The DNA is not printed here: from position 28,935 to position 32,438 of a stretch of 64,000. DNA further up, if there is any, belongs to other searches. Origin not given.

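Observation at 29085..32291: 1068-aa fusion of an O-antigen-ligase/polymerase-like domain with a second GT-C-like membrane domain; ligase signature His replaced by Asp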

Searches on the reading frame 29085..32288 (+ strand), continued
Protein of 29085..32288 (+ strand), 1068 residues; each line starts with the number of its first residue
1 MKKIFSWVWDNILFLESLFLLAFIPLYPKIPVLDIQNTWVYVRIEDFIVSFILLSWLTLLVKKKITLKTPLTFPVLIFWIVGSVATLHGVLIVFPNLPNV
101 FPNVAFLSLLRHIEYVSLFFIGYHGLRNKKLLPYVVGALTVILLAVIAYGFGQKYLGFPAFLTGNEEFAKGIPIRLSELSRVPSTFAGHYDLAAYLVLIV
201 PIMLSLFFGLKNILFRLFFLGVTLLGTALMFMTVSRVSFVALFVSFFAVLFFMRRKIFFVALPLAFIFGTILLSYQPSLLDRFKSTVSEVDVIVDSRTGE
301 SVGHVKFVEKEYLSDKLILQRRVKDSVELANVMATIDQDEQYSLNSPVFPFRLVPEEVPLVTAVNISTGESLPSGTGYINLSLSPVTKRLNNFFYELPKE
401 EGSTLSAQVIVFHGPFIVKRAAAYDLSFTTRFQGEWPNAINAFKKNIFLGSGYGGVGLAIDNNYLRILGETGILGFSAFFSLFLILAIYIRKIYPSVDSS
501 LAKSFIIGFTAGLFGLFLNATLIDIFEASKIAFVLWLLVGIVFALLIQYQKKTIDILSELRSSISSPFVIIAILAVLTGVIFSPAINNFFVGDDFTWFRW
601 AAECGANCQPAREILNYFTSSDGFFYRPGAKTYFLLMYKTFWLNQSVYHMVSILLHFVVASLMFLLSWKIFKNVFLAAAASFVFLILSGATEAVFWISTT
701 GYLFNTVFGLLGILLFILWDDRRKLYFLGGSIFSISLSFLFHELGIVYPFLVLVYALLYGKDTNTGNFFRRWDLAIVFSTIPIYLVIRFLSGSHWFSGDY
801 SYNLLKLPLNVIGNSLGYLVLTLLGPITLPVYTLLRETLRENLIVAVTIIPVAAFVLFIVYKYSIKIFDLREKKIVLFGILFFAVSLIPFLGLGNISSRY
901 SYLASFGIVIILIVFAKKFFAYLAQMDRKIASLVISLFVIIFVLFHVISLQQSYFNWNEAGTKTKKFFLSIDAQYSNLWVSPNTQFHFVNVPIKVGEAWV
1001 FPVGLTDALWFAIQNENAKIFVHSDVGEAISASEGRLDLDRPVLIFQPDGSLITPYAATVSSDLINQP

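Call 30: fold_search(model_id=the predicted structure, library=pdb)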
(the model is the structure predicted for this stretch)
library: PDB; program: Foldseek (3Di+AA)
matches with E <= 10: 128; with E <= 0.001: 0
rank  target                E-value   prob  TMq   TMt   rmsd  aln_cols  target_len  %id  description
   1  8b6l_I                1.2e-03  1.00  0.27  0.40  14.4       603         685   13  Subtomogram average of the human Sec61-TRAP-OSTA-translocon (released 2022-12-07)
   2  7oci_F                2.4e-03  1.00  0.27  0.42  12.0       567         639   14  Cryo-EM structure of yeast Ost6p containing oligosaccharyltransferase complex (released 2022-02-16)
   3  7tpg_B                3.8e-03  1.00  0.23  0.53  11.1       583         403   14  Single-Particle Cryo-EM Structure of the WaaL O-antigen ligase in its ligand bound state (released 2022-04-06)
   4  9n9j_I                4.3e-03  1.00  0.26  0.37  16.2       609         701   11  Structure of a GRP94 folding intermediate engaged with a CCDC134- and FKBP11-bound secretory translocon (released 2025-11-19)
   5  5f15                  4.6e-03  1.00  0.23  0.40  11.3       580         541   11  Crystal Structure of ArnT from Cupriavidus metallidurans bound to Undecaprenyl phosphate (released 2016-02-17)
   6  8age_A                4.8e-03  1.00  0.28  0.43  12.7       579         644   13  Structure of yeast oligosaccharylransferase complex with acceptor peptide bound (released 2022-12-07)
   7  6ftg_5                1.3e-02  1.00  0.24  0.38  15.1       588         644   14  Subtomogram average of OST-containing ribosome-translocon complexes from canine rough microsomal membranes (released 2018-03-21)
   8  9i5k_A                1.3e-02  1.00  0.24  0.46   7.6       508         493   12  Structure of the Chaetomium thermophilum Pmt4 homodimer (C2 symmetry) (released 2025-12-24)
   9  5ogl_A                1.6e-02  1.00  0.25  0.34  10.2       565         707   13  Structure of bacterial oligosaccharyltransferase PglB in complex with an acceptor peptide and an lipid-linked oligosac (released 2017-10-25)
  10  6s7t_A                1.7e-02  1.00  0.27  0.39  14.0       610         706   13  Cryo-EM structure of human oligosaccharyltransferase complex OST-B (released 2019-12-18)
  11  8agc_A                2.2e-02  1.00  0.26  0.37  14.2       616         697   11  Structure of yeast oligosaccharylransferase complex with lipid-linked oligosaccharide and non-acceptor peptide bound (released 2022-12-07)
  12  6gxc_A                2.3e-02  1.00  0.23  0.33  10.6       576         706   13  Bacterial oligosaccharyltransferase PglB in complex with an inhibitory peptide and a reactive lipid-linked oligosaccha (released 2018-11-14)
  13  3rce_A                3.0e-02  1.00  0.22  0.32  11.8       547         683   12  Bacterial oligosaccharyltransferase PglB (released 2011-06-15)
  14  8agb_A                3.4e-02  1.00  0.26  0.40  12.0       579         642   13  Structure of yeast oligosaccharylransferase complex with lipid-linked oligosaccharide bound (released 2022-12-07)
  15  6c26_A                3.7e-02  1.00  0.26  0.40  11.9       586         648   11  The Cryo-EM structure of a eukaryotic oligosaccharyl transferase complex (released 2018-01-31)
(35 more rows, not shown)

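Call 36: find_encoding_contigs(protein=P0078, flank=10000, max_places=1)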
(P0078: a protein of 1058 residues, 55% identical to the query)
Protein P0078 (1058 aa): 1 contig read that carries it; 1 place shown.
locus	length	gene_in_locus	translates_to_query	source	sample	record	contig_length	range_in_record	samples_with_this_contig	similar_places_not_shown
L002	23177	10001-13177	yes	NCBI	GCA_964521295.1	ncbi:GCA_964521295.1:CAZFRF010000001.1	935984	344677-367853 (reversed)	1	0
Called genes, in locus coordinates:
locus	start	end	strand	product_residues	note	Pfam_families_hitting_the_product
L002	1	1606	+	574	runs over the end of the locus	-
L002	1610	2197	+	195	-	PF01209:Ubie_methyltran (weak), PF13489:Methyltransf_23, PF13847:Methyltransf_31, PF08241:Methyltransf_11, PF08242:Methyltransf_12 (weak), PF13649:Methyltransf_25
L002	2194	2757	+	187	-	PF01467:CTP_transf_like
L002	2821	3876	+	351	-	PF00535:Glycos_transf_2, PF13641:Glyco_tranf_2_3, PF13632:Glyco_trans_2_3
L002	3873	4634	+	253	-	PF02353:CMAS, PF05175:MTS, PF13489:Methyltransf_23, PF07021:MetW, PF13847:Methyltransf_31, PF08241:Methyltransf_11, PF08242:Methyltransf_12, PF13649:Methyltransf_25, +2 more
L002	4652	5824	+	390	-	-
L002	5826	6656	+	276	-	-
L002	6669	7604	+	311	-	PF00535:Glycos_transf_2, PF10111:Glyco_tranf_2_2 (weak)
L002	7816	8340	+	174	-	-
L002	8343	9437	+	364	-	PF20706:GT4-conflict, PF00534:Glycos_transf_1, PF13692:Glyco_trans_1_4, PF13524:Glyco_trans_1_2 (weak)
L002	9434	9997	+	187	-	PF25087:GMPPB_C (faint), PF00132:Hexapep, PF14602:Hexapep_2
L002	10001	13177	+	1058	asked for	-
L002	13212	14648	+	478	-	PF13231:PMT_2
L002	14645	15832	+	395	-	PF13439:Glyco_transf_4, PF13692:Glyco_trans_1_4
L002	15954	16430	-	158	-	PF06983:3-dmu-9_3-mt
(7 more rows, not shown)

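Call 37: find_encoding_contigs(protein=P0046, flank=10000, max_places=1)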
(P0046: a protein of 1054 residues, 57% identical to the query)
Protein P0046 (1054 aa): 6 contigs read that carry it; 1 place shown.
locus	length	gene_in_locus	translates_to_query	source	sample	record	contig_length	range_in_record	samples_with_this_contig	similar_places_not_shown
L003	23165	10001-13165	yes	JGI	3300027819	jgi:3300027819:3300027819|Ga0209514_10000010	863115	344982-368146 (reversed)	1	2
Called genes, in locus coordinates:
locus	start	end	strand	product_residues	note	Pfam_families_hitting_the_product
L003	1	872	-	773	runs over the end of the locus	-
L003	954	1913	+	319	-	-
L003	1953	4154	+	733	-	-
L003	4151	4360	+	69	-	-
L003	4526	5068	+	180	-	PF01371:Trp_repressor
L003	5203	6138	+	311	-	PF00535:Glycos_transf_2, PF10111:Glyco_tranf_2_2, PF13641:Glyco_tranf_2_3 (weak)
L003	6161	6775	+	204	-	PF01936:NYN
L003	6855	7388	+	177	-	PF13439:Glyco_transf_4 (weak)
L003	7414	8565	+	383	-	PF13439:Glyco_transf_4, PF20706:GT4-conflict (weak), PF00534:Glycos_transf_1, PF13692:Glyco_trans_1_4, PF13524:Glyco_trans_1_2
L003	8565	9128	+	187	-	PF25087:GMPPB_C (faint), PF00132:Hexapep, PF14602:Hexapep_2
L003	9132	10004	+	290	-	PF00535:Glycos_transf_2, PF10111:Glyco_tranf_2_2, PF13641:Glyco_tranf_2_3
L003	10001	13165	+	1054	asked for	-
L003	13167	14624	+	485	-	PF13231:PMT_2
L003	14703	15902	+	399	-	PF13439:Glyco_transf_4, PF00534:Glycos_transf_1, PF13692:Glyco_trans_1_4, PF13524:Glyco_trans_1_2 (weak)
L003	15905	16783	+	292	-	PF00535:Glycos_transf_2, PF10111:Glyco_tranf_2_2 (weak), PF13641:Glyco_tranf_2_3, PF13632:Glyco_trans_2_3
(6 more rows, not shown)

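Call 63: find_related_loci(query=A1, collection=genome_contigs, flank=3000)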
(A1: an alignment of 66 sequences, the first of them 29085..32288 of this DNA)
Query A1 (1068 aa) in genome_contigs; peptide patterns used: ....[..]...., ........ (x = any residue, [..] = any of these).
583 stretches matched a pattern; 549 encode a relative of the query (tblastn E <= 1e-3); the best 80 are kept; 80 distinct loci.
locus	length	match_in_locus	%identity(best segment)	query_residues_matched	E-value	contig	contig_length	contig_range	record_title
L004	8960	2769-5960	71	1-1067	0e+0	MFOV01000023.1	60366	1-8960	MAG: Candidatus Levybacteria bacterium RIFCSPLOWO2_01_FULL_39_10 rifcsplowo2_01_scaffold_6672, whole genome shotgun sequ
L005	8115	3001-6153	58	1-1053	0e+0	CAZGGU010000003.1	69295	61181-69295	MAG TPA_asm: uncultured Gammaproteobacteria bacterium isolate SRP292972_co1_102 genome assembly, contig: NODE_300_length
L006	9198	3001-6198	57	1-1065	0e+0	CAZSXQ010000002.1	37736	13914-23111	MAG TPA_asm: uncultured Gammaproteobacteria bacterium isolate SRP011637_co1_148 genome assembly, contig: NODE_223_length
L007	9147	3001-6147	58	1-1052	0e+0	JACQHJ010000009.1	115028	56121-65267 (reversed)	MAG: Candidatus Levyibacteriota bacterium isolate NC_groundwater_1096_Ag_S2p5_37_166 S_2p5_S6_coassembly_k141_5103421, w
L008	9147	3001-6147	57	1-1052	0e+0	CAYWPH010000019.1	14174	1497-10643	MAG TPA_asm: uncultured Gammaproteobacteria bacterium isolate SRP302447_co3_825 genome assembly, contig: NODE_11943_leng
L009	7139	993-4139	58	1-1052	0e+0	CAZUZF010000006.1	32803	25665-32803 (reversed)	MAG TPA_asm: uncultured Gammaproteobacteria bacterium isolate binchicken_co38_1268 genome assembly, contig: NODE_2792_le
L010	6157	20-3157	58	3-1052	0e+0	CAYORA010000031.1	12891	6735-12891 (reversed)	MAG TPA_asm: uncultured Gammaproteobacteria bacterium isolate SRP170004_co1_164 genome assembly, contig: NODE_7753_lengt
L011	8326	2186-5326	58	2-1052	0e+0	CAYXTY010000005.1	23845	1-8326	MAG TPA_asm: uncultured Gammaproteobacteria bacterium isolate SRP286056_co1_91 genome assembly, contig: NODE_2442_length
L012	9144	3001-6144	57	3-1052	0e+0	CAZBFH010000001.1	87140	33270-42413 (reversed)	MAG TPA_asm: uncultured Gammaproteobacteria bacterium isolate SRP342105_co2_162 genome assembly, contig: NODE_222_length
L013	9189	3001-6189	57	3-1065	0e+0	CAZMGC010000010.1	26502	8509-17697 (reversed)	MAG TPA_asm: uncultured Gammaproteobacteria bacterium isolate SRP278252_co2_146 genome assembly, contig: NODE_3615_lengt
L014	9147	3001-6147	55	1-1052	0e+0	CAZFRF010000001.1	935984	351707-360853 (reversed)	MAG TPA_asm: uncultured Gammaproteobacteria bacterium isolate SRP292972_co1_100 genome assembly, contig: NODE_5_length_9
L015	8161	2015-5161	56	1-1052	0e+0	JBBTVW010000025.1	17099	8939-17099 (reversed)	MAG: Patescibacteria group bacterium isolate H43-bin095_1 H43_bin095_1_000000000025, whole genome shotgun sequence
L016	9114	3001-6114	57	6-1052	0e+0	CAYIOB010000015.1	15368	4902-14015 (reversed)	MAG TPA_asm: uncultured Gammaproteobacteria bacterium isolate ERP119705_co25_644 genome assembly, contig: NODE_2755_leng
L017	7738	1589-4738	58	1-1052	0e+0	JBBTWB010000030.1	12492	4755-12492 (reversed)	MAG: Patescibacteria group bacterium isolate H43-bin061_1 H43_bin061_1_000000000030, whole genome shotgun sequence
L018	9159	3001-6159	56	1-1063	0e+0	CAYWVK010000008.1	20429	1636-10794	MAG TPA_asm: uncultured Gammaproteobacteria bacterium isolate SRP192927_co6_216 genome assembly, contig: NODE_5657_lengt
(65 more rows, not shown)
